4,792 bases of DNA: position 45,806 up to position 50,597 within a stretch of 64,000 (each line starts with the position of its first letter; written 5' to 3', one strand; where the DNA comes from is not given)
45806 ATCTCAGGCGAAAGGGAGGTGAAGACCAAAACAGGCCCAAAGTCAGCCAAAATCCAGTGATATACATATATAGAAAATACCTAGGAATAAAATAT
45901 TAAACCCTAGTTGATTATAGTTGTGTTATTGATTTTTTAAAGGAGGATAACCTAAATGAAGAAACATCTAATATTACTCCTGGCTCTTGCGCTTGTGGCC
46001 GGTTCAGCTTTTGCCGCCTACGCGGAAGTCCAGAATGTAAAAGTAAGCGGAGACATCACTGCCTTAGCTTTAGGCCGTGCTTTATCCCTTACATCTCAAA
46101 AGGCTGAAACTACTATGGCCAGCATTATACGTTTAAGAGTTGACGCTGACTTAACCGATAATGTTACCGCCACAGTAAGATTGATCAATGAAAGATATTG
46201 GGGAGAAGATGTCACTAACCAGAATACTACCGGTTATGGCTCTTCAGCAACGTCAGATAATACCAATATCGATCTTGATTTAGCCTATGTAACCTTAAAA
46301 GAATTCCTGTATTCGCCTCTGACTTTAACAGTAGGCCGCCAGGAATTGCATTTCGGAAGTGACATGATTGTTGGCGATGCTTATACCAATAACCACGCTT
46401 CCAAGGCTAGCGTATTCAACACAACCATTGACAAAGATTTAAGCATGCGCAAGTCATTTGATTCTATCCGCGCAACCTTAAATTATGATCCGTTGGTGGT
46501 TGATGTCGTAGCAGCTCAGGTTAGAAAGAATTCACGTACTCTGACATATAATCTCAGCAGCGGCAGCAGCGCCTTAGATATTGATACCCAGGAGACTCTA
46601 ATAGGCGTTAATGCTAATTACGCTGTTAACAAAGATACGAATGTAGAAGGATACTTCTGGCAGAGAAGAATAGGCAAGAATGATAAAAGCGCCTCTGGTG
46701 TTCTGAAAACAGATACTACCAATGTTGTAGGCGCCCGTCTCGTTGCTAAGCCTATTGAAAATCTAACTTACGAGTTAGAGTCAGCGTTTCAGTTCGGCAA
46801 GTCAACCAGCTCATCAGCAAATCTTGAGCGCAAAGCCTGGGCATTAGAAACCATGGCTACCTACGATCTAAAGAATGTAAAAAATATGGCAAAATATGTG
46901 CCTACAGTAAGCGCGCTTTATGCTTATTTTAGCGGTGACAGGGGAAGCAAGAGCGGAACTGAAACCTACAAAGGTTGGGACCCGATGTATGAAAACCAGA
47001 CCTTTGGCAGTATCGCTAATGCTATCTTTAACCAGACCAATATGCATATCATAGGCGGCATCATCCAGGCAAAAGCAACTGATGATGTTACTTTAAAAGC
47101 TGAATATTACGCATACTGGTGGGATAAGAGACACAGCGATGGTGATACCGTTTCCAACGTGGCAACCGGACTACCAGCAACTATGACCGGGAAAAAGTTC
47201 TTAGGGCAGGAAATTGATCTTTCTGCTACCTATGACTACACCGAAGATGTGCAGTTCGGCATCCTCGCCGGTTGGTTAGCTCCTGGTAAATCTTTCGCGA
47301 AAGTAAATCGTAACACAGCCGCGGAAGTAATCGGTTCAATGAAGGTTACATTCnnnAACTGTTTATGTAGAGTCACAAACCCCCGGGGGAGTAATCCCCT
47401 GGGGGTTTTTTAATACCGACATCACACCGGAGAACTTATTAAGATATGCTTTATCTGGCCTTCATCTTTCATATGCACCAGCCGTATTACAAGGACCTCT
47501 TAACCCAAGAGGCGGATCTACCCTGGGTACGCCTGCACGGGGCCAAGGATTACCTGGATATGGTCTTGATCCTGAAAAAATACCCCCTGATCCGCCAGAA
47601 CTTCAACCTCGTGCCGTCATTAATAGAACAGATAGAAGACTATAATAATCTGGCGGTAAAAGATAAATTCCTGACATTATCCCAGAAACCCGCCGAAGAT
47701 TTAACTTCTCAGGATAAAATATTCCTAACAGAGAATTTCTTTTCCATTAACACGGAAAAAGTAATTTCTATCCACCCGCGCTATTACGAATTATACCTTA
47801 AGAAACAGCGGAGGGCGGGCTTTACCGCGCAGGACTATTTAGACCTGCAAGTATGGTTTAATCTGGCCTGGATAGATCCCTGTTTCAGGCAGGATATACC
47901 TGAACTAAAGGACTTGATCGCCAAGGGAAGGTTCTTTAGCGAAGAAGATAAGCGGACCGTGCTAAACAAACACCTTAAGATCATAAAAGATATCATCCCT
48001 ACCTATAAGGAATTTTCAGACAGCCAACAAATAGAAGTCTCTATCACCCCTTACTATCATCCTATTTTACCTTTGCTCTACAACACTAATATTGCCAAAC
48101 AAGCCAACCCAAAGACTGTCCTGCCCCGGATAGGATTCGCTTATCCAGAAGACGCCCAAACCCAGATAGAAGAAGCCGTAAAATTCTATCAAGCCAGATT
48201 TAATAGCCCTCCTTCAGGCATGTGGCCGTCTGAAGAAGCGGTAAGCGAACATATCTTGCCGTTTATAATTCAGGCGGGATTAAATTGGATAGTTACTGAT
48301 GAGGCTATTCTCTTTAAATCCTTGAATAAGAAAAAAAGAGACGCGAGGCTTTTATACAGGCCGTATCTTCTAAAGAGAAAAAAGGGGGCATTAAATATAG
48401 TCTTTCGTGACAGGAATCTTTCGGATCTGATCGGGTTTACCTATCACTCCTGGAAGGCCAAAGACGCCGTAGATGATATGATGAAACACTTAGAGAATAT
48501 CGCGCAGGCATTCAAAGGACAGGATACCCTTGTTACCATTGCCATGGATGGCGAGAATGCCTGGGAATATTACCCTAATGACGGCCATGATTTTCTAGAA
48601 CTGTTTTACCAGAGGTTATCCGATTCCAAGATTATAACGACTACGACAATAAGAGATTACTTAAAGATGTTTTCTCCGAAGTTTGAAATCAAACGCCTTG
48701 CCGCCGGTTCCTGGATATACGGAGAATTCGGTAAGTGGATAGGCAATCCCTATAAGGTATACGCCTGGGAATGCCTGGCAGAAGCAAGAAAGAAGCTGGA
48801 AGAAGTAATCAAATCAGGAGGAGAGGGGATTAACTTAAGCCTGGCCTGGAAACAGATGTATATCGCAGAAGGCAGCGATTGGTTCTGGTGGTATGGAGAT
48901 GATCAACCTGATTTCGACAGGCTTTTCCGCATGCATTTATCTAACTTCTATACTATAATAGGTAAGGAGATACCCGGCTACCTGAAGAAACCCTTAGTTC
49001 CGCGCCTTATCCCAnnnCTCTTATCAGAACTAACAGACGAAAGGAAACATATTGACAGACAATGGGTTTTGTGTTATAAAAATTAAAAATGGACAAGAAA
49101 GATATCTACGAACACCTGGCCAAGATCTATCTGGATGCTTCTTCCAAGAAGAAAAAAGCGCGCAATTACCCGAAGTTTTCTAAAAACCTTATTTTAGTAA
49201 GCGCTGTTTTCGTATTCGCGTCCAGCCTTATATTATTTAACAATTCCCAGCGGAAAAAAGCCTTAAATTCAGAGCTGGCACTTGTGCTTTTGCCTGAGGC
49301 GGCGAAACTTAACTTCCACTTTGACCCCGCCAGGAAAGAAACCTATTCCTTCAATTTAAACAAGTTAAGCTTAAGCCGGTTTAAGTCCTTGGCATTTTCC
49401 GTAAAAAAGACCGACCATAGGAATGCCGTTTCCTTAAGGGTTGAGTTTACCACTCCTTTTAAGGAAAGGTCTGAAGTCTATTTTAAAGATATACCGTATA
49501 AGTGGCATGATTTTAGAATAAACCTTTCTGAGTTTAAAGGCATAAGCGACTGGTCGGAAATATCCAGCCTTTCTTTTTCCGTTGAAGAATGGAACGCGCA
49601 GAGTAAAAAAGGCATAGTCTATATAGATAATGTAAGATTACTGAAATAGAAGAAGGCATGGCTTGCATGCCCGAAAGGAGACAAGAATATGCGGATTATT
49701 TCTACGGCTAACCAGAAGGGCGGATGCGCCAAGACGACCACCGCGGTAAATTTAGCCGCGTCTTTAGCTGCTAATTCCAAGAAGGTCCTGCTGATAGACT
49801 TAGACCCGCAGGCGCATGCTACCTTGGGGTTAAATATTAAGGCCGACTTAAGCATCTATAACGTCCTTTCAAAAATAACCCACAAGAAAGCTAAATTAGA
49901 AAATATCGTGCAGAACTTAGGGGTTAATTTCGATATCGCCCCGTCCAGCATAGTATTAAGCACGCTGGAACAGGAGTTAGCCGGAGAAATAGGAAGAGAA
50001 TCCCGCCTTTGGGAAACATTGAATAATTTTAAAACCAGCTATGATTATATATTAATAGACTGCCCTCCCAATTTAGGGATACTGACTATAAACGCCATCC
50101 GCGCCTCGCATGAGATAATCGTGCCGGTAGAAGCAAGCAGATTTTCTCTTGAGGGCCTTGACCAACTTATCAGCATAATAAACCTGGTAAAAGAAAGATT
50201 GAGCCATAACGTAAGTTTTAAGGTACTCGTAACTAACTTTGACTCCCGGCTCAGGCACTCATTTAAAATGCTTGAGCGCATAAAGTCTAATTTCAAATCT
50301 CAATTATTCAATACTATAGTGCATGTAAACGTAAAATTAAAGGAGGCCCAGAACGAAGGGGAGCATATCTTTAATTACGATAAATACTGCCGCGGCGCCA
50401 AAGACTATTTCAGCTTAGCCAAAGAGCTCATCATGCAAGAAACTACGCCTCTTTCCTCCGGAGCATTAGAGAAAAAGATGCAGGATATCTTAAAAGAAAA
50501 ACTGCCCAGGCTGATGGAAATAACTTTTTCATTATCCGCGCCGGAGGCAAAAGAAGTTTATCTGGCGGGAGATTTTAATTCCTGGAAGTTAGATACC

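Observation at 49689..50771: ParA/MinD-type ATPase fused to an AMPK-beta-type glycogen-binding domain (CBM48): candidate glycogen-granule positioning ATPase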

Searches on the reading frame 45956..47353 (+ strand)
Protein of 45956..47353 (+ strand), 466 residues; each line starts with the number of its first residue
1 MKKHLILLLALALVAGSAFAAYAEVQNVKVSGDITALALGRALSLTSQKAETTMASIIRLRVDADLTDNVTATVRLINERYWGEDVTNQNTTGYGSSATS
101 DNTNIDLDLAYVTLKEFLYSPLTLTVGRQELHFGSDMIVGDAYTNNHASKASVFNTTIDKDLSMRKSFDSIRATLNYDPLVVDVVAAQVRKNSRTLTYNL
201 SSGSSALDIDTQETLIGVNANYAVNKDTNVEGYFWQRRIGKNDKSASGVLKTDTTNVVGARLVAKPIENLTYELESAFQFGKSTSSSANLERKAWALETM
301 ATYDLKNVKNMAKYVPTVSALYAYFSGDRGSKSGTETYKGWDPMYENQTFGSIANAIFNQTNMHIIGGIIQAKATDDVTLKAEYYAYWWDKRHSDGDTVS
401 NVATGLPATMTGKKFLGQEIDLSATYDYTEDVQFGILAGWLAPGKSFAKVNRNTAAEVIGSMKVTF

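Call 3: search_protein_families(library=pfam, proteins=[window:45956-47353:+], max_evalue=0.01)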
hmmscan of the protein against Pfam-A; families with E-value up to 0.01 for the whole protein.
window:45956-47353:+ (466 aa): 1 family
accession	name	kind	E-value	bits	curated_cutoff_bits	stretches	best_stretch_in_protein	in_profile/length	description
PF13372.12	Alginate_exp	-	3.8e-25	89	25.2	1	51-457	29-391/395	Alginate export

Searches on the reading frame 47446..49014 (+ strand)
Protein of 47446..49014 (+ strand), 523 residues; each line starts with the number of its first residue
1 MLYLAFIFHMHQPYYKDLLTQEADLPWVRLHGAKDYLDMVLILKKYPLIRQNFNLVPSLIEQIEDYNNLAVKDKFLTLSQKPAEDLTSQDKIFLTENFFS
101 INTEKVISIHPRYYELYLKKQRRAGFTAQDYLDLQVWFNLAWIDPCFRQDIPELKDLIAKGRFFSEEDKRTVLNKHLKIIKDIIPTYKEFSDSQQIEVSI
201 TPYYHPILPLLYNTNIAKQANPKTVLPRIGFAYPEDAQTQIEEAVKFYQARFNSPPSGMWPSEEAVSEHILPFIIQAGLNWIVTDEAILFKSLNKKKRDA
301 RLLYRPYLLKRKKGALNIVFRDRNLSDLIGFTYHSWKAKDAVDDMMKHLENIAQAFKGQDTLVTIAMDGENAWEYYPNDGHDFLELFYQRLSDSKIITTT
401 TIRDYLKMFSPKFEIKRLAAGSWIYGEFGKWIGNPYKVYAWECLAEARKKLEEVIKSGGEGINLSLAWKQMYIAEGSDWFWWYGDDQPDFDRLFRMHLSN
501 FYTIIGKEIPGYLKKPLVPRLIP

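Call 3: search_protein_families(library=pfam, proteins=[window:47446-49014:+], max_evalue=0.01)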
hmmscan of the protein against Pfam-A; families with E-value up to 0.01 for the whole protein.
window:47446-49014:+ (523 aa): 1 family
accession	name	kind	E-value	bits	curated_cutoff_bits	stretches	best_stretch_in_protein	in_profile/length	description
PF03065.20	Glyco_hydro_57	-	6.6e-67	226.3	21.2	1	5-413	1-286/291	Glycosyl hydrolase family 57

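Call 4: search_protein_families(library=ncbifam, proteins=[window:47446-49014:+], max_evalue=0.01)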
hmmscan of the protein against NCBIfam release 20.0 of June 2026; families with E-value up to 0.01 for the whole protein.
window:47446-49014:+ (523 aa): 1 family
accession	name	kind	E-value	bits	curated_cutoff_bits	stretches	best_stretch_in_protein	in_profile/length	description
NF041133.1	branch_enz_Thcocales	equivalog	2.6e-05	22.9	1000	0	357-455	344-440/553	1,4-alpha-glucan branching protein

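Call 54: search_solved_structures(query=window:47446-49014:+, max_evalue=0.00001)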
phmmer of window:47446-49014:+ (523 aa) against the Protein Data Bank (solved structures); distinct sequences matched with E-value up to 0.00001: 7.
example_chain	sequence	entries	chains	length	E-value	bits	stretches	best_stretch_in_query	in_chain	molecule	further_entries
9jlq_A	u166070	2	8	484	9.5e-92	311.8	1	2-496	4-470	Glycoside hydrolase family 57 N-terminal domain-containing protein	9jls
9kyq_B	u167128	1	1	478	1.3e-91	311.4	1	2-495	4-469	Glycoside hydrolase family 57 N-terminal domain-containing protein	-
9iht_A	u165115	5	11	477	1.3e-91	311.3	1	2-495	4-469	Glycoside hydrolase family 57 N-terminal domain-containing protein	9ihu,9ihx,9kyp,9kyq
9jlr_A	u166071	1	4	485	2.4e-91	310.5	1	2-496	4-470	Glycoside hydrolase family 57 N-terminal domain-containing protein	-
9jlv_A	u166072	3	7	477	3.3e-91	310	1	2-495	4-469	Glycoside hydrolase family 57 N-terminal domain-containing protein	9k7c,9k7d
8zyi_A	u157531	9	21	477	6e-91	309.2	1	2-495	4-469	Glycoside hydrolase family 57 N-terminal domain-containing protein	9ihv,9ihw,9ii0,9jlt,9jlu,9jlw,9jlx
9ii1_A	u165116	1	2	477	1.7e-90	307.7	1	2-495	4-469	Glycoside hydrolase family 57 N-terminal domain-containing protein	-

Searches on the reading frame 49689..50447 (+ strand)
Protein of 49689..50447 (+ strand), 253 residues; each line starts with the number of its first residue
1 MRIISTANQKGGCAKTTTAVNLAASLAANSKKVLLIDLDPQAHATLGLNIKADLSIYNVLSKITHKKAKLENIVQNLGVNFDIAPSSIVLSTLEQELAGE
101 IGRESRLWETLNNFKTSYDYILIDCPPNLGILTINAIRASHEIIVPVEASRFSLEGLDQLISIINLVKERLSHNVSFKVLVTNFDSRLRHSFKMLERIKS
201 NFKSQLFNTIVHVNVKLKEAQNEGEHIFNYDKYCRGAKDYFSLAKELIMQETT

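Call 26: search_solved_structures(query=window:49689-50447:+, max_evalue=1e-10, show_alignments=3)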
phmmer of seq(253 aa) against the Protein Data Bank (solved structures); distinct sequences matched with E-value up to 1e-10: 15.
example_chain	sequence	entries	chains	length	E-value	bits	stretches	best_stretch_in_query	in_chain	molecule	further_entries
8ray_B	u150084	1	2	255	7.2e-52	179.4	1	2-252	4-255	ParA family protein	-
1wcv_1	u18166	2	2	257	2.8e-38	134.9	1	2-248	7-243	SEGREGATION PROTEIN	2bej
2bek_A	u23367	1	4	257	3.7e-37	131.3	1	2-248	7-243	SEGREGATION PROTEIN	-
6iub_A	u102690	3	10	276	2.3e-36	128.7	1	2-248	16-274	SpoOJ regulator (Soj)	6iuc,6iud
8jmj_A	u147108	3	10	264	2.6e-35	125.2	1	2-248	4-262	SpoOJ regulator (Soj)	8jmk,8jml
4pfs_A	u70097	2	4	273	3.7e-31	111.6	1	2-247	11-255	Cobyrinic Acid a,c-diamide synthase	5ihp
5if9_A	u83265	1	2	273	3.8e-31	111.6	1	2-247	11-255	Cobyrinic Acid a,c-diamide synthase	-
3k9g_A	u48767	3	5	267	1.9e-17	66.8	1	2-200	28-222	PF-32 protein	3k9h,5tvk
7dut_A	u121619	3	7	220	3.9e-17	65.8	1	3-185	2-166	SOJ protein (Soj)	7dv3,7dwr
6non_A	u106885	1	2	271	1.1e-12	51.3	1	3-166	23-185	Cobyrinic acid ac-diamide synthase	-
6noo_A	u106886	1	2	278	1.1e-12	51.2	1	3-166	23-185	Maintenance of carboxysome positioning A protein, MCDA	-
6nop_B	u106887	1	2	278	1.5e-11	47.5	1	3-166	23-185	Cobyrinic acid ac-diamide synthase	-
2oze_A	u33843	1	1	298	5e-11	45.8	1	9-218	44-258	Orf delta'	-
7npd_A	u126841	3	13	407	5.7e-11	45.6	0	3-92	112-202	Walker A-type ATPase | AAA family ATPase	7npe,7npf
5k5z_A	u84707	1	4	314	9.5e-11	44.9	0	2-150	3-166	ParA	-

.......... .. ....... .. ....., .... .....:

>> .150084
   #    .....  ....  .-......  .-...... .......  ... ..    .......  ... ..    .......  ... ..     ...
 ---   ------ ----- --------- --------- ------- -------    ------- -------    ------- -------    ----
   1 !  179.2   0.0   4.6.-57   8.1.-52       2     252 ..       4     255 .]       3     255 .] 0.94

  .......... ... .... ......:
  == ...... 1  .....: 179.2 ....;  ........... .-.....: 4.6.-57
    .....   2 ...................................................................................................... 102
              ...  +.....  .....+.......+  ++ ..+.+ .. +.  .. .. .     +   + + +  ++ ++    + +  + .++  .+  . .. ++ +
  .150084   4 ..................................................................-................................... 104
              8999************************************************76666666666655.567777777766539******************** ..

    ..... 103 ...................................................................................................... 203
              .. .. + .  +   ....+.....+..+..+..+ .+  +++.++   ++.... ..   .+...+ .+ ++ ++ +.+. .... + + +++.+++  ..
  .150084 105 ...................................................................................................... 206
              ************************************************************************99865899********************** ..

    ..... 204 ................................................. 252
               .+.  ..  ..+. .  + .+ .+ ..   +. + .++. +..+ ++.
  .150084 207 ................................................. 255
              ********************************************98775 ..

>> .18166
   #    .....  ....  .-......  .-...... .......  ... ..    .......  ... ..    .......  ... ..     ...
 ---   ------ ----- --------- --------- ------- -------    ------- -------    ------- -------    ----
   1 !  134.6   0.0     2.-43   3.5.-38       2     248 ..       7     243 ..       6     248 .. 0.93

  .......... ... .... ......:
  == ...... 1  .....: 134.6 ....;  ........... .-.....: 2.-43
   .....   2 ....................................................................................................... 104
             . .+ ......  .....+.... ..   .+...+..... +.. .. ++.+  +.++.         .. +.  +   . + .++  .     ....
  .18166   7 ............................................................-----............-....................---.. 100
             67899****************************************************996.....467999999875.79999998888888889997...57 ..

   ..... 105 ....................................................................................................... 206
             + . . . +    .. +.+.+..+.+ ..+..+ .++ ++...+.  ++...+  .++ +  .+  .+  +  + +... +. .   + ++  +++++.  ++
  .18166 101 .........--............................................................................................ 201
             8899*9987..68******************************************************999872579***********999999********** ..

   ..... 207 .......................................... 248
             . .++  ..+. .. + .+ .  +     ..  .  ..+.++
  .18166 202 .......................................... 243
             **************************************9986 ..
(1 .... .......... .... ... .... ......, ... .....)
